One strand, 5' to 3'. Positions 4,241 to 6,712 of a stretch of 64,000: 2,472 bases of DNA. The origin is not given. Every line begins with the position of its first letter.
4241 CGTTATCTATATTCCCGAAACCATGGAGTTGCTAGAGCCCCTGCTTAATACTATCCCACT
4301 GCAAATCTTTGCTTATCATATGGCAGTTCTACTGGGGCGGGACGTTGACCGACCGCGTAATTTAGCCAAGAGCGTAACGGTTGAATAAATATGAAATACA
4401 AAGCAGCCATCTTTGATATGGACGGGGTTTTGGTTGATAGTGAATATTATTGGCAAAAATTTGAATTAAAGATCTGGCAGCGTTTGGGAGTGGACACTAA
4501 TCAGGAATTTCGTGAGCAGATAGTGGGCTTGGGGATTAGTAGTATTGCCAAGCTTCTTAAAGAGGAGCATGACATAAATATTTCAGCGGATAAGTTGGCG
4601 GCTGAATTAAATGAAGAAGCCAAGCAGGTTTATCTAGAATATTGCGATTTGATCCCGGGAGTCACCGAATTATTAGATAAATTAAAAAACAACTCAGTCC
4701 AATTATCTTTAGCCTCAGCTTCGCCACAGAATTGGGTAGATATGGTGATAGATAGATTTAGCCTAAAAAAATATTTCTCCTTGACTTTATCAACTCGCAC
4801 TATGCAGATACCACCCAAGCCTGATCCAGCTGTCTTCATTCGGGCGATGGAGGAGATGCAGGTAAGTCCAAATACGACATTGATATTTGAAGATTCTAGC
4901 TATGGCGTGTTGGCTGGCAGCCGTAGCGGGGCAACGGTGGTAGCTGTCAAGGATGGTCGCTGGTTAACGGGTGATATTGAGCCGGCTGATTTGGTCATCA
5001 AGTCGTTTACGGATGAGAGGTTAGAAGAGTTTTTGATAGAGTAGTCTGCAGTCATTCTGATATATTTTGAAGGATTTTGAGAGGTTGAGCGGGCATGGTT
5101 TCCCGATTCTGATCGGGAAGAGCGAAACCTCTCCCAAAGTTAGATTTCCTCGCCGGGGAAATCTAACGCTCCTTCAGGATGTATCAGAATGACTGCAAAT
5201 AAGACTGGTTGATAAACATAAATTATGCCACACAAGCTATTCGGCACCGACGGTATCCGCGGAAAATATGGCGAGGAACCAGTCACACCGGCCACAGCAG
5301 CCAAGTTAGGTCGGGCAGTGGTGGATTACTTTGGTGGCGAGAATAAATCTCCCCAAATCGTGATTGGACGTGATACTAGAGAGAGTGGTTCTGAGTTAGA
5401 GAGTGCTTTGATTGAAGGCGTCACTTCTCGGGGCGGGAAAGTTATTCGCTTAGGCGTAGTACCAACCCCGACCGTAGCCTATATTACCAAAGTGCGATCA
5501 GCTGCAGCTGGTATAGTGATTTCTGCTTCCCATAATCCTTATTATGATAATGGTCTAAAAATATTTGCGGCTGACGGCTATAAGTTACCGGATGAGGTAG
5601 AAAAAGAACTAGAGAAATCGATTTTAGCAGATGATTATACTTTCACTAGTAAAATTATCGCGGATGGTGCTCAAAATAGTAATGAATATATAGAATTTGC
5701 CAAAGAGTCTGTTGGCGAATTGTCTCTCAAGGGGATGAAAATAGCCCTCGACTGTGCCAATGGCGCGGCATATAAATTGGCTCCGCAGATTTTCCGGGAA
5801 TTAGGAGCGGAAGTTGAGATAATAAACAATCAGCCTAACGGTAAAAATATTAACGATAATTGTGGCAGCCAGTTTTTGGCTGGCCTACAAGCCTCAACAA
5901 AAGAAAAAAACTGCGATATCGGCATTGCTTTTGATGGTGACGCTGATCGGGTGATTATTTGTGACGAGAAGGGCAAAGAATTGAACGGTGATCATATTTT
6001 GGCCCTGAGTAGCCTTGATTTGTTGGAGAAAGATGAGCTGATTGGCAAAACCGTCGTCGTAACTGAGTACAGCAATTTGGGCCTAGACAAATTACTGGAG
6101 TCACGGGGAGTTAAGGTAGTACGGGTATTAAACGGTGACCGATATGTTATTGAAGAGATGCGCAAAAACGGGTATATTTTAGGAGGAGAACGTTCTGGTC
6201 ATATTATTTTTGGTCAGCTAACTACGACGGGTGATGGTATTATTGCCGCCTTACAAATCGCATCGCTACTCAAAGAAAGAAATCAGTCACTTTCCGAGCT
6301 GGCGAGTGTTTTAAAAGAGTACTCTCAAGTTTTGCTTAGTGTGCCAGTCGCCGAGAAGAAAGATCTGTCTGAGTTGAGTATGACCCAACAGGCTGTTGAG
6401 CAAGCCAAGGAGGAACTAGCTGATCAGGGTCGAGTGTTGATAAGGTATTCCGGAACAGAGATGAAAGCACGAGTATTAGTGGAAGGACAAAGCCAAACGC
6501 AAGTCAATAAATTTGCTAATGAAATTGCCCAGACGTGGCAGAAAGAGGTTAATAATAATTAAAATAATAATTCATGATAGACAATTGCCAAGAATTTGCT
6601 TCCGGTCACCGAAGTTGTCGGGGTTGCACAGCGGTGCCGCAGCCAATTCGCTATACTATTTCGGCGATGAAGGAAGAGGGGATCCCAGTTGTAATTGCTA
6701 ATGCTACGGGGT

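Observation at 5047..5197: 151-nt element of perfectly nested inverted repeats between the HAD gene and glmM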

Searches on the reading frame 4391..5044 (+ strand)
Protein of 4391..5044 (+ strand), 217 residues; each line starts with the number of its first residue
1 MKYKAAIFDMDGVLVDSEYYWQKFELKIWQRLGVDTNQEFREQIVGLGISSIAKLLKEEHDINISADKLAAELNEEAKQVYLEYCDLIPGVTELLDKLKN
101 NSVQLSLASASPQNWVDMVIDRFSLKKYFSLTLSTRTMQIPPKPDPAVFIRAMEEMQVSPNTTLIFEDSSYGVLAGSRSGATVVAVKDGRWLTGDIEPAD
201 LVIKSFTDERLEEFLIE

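Call 9: search_protein_families(library=pfam, proteins=[window:4391-5044:+])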
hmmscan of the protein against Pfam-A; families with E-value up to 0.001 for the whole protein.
window:4391-5044:+ (217 aa): 4 families
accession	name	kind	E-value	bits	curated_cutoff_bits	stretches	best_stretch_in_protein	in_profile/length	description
PF13419.12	HAD_2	-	6.7e-31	108.2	23.8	1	7-186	2-178/178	Haloacid dehalogenase-like hydrolase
PF00702.32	Hydrolase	-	1.7e-20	74.7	26.4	1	3-180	1-191/191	haloacid dehalogenase-like hydrolase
PF12710.13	HAD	-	1.6e-06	29.1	27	1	6-124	1-123/189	haloacid dehalogenase-like hydrolase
PF13242.12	Hydrolase_like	-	0.0001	22.6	22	1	143-208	4-74/75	HAD-hyrolase-like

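Call 13: find_encoding_contigs(protein=window:4391-5044:+, flank=10000, max_places=10)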
Protein window:4391-5044:+ (217 aa): 2 contigs read that carry it; 1 place shown.
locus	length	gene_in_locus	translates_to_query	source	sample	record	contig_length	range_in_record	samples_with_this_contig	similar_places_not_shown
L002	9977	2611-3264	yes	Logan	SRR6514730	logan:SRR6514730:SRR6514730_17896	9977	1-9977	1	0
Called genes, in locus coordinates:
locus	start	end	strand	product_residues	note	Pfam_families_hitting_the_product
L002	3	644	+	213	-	?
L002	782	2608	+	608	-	PF13230:GATase_4 (weak), PF13522:GATase_6, PF13537:GATase_7, PF01380:SIS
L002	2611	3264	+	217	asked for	PF00702:Hydrolase, PF12710:HAD (weak), PF13419:HAD_2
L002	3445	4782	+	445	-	PF02878:PGM_PMM_I, PF02879:PGM_PMM_II, PF02880:PGM_PMM_III, PF00408:PGM_PMM_IV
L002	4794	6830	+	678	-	PF02775:TPP_enzyme_C, PF14890:Intein_splicing, PF14528:LAGLIDADG_3 (faint)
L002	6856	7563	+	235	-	PF11611:DUF4352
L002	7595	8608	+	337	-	PF14257:DUF4349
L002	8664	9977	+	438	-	?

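Call 15: find_homologous_proteins(query=window:4391-5044:+, max_evalue=1e-20)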
Query window:4391-5044:+ (217 aa): 8 proteins with E <= 1e-20 among 479 candidates.
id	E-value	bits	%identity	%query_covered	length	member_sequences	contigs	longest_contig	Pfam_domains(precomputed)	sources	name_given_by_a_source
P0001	3.5e-137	473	100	100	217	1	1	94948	PF13419.13,PF00702.33,PF12710.14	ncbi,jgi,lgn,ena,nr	ncbi:HAD family phosphatase [Patescibacteria group bacterium]|nr:HAD family phosphatase [Patescibact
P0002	2.7e-105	369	78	100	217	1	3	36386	PF13419.13,PF00702.33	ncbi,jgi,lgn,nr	ncbi:MAG: HAD family phosphatase [Parcubacteria group bacterium]|nr:HAD family phosphatase [Parcubac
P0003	2.2e-101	356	79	95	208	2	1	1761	PF13419.13,PF00702.33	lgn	-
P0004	1.6e-99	350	73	100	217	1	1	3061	PF13419.13,PF00702.33,PF13242.13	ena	-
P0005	1.6e-95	337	70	99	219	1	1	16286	PF13419.13,PF00702.33,PF12710.14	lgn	-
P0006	1.4e-83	298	61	99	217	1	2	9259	PF13419.13,PF00702.33,PF12710.14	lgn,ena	-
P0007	2.3e-22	98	32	98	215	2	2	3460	PF13419.13,PF00702.33,PF13242.13,PF12710.14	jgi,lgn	jgi:HAD superfamily hydrolase (TIGR01509 family)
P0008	1.6e-21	95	33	94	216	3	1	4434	PF13419.13,PF00702.33,PF13242.13,PF12710.14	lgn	-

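Call 16: find_encoding_contigs(protein=P0002, flank=6000, max_places=4)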
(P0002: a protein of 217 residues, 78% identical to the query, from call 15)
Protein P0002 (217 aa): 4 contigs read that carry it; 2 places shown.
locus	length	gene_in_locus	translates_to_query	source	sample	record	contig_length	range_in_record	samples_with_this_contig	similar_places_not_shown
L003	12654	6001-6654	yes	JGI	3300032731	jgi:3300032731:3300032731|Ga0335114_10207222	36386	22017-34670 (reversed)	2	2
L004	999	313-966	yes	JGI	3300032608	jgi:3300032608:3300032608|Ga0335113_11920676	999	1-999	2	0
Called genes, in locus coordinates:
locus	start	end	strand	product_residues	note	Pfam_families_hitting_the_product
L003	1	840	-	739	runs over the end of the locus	PF01751:Toprim, PF01131:Topoisom_bac, PF01396:Zn_ribbon_Top1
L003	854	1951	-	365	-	PF02481:DNA_processg_A, PF17782:WHD_DprA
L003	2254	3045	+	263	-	PF13529:Peptidase_C39_2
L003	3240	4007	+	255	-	-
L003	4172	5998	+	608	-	PF13230:GATase_4 (weak), PF13522:GATase_6, PF13537:GATase_7, PF01380:SIS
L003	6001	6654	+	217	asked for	PF00702:Hydrolase, PF13419:HAD_2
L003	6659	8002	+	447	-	PF02878:PGM_PMM_I, PF02879:PGM_PMM_II, PF02880:PGM_PMM_III, PF00408:PGM_PMM_IV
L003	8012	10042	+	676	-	PF02775:TPP_enzyme_C, PF14890:Intein_splicing, PF14528:LAGLIDADG_3 (weak)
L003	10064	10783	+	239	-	PF11611:DUF4352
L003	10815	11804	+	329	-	-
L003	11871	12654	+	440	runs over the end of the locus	PF03951:Gln-synt_N, PF00120:Gln-synt_C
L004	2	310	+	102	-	?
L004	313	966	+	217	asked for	PF00702:Hydrolase, PF13419:HAD_2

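Call 17: find_encoding_contigs(protein=P0003, flank=6000, max_places=4)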
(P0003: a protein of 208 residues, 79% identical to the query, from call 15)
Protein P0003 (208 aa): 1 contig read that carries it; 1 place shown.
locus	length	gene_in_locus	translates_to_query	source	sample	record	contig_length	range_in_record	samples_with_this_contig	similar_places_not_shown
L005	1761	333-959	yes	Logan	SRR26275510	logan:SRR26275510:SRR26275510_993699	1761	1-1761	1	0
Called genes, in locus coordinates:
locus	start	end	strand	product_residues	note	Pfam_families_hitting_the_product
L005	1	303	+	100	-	?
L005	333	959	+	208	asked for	PF00702:Hydrolase, PF13419:HAD_2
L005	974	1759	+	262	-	?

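Call 18: find_encoding_contigs(protein=P0004, flank=6000, max_places=4)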
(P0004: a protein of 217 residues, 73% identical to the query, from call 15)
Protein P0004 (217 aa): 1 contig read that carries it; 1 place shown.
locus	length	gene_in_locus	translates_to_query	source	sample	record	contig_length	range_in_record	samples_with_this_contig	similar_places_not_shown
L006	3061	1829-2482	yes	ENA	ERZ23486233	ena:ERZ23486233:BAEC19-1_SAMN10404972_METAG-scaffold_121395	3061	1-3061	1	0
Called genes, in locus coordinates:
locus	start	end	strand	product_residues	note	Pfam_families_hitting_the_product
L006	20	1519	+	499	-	-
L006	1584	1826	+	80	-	PF01380:SIS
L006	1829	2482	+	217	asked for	PF00702:Hydrolase, PF13419:HAD_2, PF13242:Hydrolase_like (faint)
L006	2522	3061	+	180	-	?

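Call 19: find_encoding_contigs(protein=P0005, flank=6000, max_places=4)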
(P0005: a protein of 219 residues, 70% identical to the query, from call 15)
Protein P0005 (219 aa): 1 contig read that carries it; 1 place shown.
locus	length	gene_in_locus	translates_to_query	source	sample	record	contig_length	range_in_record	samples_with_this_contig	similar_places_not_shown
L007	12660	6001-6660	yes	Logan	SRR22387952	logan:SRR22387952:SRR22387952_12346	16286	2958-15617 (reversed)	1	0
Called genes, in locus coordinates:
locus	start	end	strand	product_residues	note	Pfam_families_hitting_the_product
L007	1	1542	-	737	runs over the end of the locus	?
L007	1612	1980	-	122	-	PF05635:23S_rRNA_IVP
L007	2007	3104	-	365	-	PF02481:DNA_processg_A, PF17782:WHD_DprA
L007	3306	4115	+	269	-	PF13529:Peptidase_C39_2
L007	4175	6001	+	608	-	PF13230:GATase_4, PF13522:GATase_6, PF13537:GATase_7, PF01380:SIS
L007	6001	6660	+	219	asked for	PF00702:Hydrolase, PF12710:HAD (weak), PF13419:HAD_2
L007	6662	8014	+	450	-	PF02878:PGM_PMM_I, PF02879:PGM_PMM_II, PF02880:PGM_PMM_III, PF00408:PGM_PMM_IV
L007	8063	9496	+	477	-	PF02775:TPP_enzyme_C, PF14890:Intein_splicing, PF02775:TPP_enzyme_C (weak)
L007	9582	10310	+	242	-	PF11611:DUF4352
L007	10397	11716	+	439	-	PF03951:Gln-synt_N, PF00120:Gln-synt_C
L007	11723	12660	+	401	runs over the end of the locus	PF01136:Peptidase_U32, PF16325:Peptidase_U32_C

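Call 20: find_encoding_contigs(protein=P0006, flank=6000, max_places=4)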
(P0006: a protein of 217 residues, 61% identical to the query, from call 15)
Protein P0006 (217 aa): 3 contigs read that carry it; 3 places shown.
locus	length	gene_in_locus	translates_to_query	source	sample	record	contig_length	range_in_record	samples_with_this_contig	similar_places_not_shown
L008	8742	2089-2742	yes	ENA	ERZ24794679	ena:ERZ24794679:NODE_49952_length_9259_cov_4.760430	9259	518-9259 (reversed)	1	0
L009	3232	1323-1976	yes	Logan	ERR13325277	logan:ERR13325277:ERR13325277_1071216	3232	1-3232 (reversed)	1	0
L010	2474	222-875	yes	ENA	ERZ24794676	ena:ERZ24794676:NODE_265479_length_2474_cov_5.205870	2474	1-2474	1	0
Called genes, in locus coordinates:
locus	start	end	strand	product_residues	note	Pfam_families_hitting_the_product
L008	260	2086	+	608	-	PF13230:GATase_4 (weak), PF13522:GATase_6, PF13537:GATase_7, PF01380:SIS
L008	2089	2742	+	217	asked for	PF00702:Hydrolase, PF12710:HAD (weak), PF13419:HAD_2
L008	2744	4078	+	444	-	PF02878:PGM_PMM_I, PF02879:PGM_PMM_II, PF02880:PGM_PMM_III, PF00408:PGM_PMM_IV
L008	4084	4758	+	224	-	PF00702:Hydrolase, PF13419:HAD_2, PF13242:Hydrolase_like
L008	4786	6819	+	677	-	PF02775:TPP_enzyme_C, PF14890:Intein_splicing, PF14528:LAGLIDADG_3 (weak)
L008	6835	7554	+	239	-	PF11611:DUF4352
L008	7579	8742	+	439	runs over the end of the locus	PF03951:Gln-synt_N, PF00120:Gln-synt_C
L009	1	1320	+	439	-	?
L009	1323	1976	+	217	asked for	PF00702:Hydrolase, PF12710:HAD (weak), PF13419:HAD_2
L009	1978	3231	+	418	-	?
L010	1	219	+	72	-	?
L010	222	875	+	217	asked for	PF00702:Hydrolase, PF12710:HAD (weak), PF13419:HAD_2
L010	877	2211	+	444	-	PF02878:PGM_PMM_I, PF02879:PGM_PMM_II, PF02880:PGM_PMM_III, PF00408:PGM_PMM_IV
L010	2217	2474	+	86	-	?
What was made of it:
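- It is absent from all five orthologous loci (calls 16-20), so there is no conservation or covariation.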

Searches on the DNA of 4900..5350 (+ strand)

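Call 5: search_rna_families(source=window, start=4900, end=5350, threshold=evalue, max_evalue=10, show_alignments=3)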
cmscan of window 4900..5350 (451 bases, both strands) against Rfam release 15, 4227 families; matches with E-value up to 10: 1.
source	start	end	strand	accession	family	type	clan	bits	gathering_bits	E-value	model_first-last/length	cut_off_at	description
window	5079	5181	+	RF02734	Cgb105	Gene; sRNA;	-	14.1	163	1.1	1-134/134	no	Corynebacterium sRNA 105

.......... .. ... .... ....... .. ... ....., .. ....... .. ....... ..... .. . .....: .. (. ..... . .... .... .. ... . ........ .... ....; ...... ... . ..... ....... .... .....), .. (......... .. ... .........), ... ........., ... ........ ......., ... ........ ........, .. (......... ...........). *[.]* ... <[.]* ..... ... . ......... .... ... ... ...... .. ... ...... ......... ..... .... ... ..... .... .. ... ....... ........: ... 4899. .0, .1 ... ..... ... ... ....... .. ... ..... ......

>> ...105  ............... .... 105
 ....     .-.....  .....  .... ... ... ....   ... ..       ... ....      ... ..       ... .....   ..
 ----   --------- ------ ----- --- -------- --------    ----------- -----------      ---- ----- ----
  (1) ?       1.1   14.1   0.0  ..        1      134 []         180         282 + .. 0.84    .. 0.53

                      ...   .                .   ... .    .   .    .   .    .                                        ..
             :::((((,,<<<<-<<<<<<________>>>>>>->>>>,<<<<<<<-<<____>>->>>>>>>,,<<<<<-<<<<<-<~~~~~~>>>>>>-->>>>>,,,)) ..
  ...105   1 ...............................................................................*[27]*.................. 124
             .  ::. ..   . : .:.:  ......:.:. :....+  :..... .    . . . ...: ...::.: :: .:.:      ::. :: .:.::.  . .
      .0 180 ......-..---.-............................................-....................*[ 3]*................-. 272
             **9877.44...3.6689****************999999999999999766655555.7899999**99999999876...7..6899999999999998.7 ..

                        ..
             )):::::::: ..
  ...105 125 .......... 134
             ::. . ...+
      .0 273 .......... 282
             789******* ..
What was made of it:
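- On Any Rfam 15 family, including the glmS ribozyme: The best hit at E <= 10 is Cgb105, 14.1 bits against a threshold of 163 (call 5).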

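Call 37: search_dna_similar(query=window:5040-5205:+, collection=plasmids, mode=distant, max_evalue=1)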
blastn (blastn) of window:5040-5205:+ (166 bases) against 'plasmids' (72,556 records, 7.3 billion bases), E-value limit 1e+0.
No match.

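Call 38: search_dna_similar(query=window:5040-5205:+, collection=phages, mode=distant, max_evalue=1)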
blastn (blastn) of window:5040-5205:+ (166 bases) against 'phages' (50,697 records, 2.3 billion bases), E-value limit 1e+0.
No match.
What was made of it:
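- Tried and rejected: blastn against plasmids and phages: no match (calls 37, 38).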

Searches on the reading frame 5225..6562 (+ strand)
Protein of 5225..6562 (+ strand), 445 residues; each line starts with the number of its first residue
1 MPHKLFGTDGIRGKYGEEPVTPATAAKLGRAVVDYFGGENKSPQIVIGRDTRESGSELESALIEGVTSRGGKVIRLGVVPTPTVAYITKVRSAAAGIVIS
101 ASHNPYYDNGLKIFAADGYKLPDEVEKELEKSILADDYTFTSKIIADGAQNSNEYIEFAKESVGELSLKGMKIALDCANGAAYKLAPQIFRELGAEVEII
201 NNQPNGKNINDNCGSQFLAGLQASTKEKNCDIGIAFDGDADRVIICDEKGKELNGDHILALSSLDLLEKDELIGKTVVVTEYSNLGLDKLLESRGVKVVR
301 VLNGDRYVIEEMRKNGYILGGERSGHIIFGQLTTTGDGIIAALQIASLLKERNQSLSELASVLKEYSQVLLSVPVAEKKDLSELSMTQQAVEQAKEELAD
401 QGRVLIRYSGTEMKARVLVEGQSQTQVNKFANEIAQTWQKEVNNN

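Call 9: search_protein_families(library=pfam, proteins=[window:5225-6562:+])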
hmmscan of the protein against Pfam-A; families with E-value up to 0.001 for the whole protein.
window:5225-6562:+ (445 aa): 4 families
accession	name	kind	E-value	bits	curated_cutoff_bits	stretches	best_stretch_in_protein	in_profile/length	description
PF02878.22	PGM_PMM_I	-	1.5e-44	151.5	22.5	1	4-137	2-135/138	Phosphoglucomutase/phosphomannomutase, alpha/beta/alpha domain I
PF02880.22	PGM_PMM_III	-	5.6e-33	113.9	20.7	1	254-366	1-115/115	Phosphoglucomutase/phosphomannomutase, alpha/beta/alpha domain III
PF02879.22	PGM_PMM_II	-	3.7e-18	66.4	29.3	1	154-250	2-103/103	Phosphoglucomutase/phosphomannomutase, alpha/beta/alpha domain II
PF00408.26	PGM_PMM_IV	-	4.9e-14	52.6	23.1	1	370-436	1-67/68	Phosphoglucomutase/phosphomannomutase, C-terminal domain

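Call 12: find_encoding_contigs(protein=window:5225-6562:+, flank=10000, max_places=10)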
Protein window:5225-6562:+ (445 aa): 2 contigs read that carry it; 2 places shown.
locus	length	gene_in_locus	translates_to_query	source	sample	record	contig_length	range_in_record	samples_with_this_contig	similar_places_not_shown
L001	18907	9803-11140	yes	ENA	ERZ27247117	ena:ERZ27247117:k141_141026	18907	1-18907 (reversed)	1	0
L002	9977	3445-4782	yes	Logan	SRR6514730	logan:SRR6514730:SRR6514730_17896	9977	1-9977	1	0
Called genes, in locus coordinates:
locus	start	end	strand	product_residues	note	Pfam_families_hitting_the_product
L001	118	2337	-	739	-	PF01751:Toprim, PF01131:Topoisom_bac, PF01396:Zn_ribbon_Top1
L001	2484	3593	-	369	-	PF02481:DNA_processg_A, PF17782:WHD_DprA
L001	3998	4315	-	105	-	-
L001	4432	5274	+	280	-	PF13529:Peptidase_C39_2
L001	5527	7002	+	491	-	-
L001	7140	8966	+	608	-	PF13230:GATase_4 (weak), PF13522:GATase_6, PF13537:GATase_7, PF01380:SIS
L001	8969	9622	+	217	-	PF00702:Hydrolase, PF12710:HAD (weak), PF13419:HAD_2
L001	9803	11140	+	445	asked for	PF02878:PGM_PMM_I, PF02879:PGM_PMM_II, PF02880:PGM_PMM_III, PF00408:PGM_PMM_IV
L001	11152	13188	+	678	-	PF02775:TPP_enzyme_C, PF14890:Intein_splicing, PF14528:LAGLIDADG_3 (faint)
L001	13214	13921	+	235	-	PF11611:DUF4352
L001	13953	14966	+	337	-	PF14257:DUF4349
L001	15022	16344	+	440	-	PF03951:Gln-synt_N, PF00120:Gln-synt_C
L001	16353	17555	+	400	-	PF01136:Peptidase_U32, PF16325:Peptidase_U32_C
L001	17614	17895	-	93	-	PF18908:DUF5663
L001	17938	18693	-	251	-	-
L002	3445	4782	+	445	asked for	PF02878:PGM_PMM_I, PF02879:PGM_PMM_II, PF02880:PGM_PMM_III, PF00408:PGM_PMM_IV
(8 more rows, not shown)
